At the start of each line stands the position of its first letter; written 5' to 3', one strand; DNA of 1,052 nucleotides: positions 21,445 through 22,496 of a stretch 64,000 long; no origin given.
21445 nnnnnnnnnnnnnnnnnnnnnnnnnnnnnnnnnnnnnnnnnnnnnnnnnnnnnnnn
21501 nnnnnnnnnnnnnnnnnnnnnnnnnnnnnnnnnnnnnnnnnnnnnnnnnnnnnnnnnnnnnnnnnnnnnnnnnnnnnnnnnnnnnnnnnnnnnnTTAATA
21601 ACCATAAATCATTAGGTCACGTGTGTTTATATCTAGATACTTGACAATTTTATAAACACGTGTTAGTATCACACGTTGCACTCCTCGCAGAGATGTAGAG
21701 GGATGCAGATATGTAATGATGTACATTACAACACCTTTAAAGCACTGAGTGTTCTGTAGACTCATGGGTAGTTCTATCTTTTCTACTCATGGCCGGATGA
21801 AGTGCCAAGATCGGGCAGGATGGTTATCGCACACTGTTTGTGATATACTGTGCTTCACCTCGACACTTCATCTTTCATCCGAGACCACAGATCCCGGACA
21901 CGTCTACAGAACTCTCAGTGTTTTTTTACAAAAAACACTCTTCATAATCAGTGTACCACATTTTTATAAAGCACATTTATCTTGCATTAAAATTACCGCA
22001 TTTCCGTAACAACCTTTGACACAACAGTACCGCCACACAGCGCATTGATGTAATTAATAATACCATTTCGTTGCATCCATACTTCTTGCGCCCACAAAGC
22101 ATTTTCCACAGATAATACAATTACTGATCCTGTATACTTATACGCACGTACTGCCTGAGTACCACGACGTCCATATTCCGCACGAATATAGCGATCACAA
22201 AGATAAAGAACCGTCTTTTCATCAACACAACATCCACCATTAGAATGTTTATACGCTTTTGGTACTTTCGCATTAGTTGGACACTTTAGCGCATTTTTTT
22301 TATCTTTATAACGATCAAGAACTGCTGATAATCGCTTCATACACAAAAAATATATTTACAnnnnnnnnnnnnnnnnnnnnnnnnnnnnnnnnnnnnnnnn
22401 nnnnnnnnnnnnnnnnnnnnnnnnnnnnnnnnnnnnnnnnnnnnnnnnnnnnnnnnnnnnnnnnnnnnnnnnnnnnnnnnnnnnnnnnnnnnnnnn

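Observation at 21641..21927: Promoter-to-terminator orphan transcript with 6S-RNA-like architecture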

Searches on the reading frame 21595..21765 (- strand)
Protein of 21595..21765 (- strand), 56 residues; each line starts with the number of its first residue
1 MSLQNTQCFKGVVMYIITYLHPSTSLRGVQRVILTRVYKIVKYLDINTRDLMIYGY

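Call 7: search_protein_families(library=pfam, proteins=[window:21595-21765:-], max_evalue=0.01)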
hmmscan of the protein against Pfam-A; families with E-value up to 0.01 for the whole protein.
window:21595-21765:- (56 aa): 0 families

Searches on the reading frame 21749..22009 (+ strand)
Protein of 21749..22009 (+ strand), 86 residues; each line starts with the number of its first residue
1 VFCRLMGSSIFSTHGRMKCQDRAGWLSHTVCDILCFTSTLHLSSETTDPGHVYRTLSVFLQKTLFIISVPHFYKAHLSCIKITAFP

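Call 7: search_protein_families(library=pfam, proteins=[window:21749-22009:+], max_evalue=0.01)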
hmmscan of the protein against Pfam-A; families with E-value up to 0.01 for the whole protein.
window:21749-22009:+ (86 aa): 0 families

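Call 85: search_protein_families(library=ncbifam, proteins=[window:21749-22009:+], max_evalue=0.01)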
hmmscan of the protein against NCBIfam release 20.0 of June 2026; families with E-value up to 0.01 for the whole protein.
window:21749-22009:+ (86 aa): 0 families

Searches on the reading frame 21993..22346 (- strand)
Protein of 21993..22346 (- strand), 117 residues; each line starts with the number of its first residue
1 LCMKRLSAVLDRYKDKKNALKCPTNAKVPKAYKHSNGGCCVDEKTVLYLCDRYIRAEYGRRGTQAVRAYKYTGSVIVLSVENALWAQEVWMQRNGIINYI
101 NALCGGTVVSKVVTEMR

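Call 7: search_protein_families(library=pfam, proteins=[window:21993-22346:-], max_evalue=0.01)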
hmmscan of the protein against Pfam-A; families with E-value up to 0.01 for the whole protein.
window:21993-22346:- (117 aa): 1 family
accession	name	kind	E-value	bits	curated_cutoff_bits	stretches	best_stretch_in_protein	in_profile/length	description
PF05258.17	DciA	-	0.00021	21.9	24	1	65-113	40-88/89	Dna[CI] antecedent, DciA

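Call 85: search_protein_families(library=ncbifam, proteins=[window:21993-22346:-], max_evalue=0.01)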
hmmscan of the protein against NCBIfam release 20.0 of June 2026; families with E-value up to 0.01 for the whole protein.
window:21993-22346:- (117 aa): 0 families
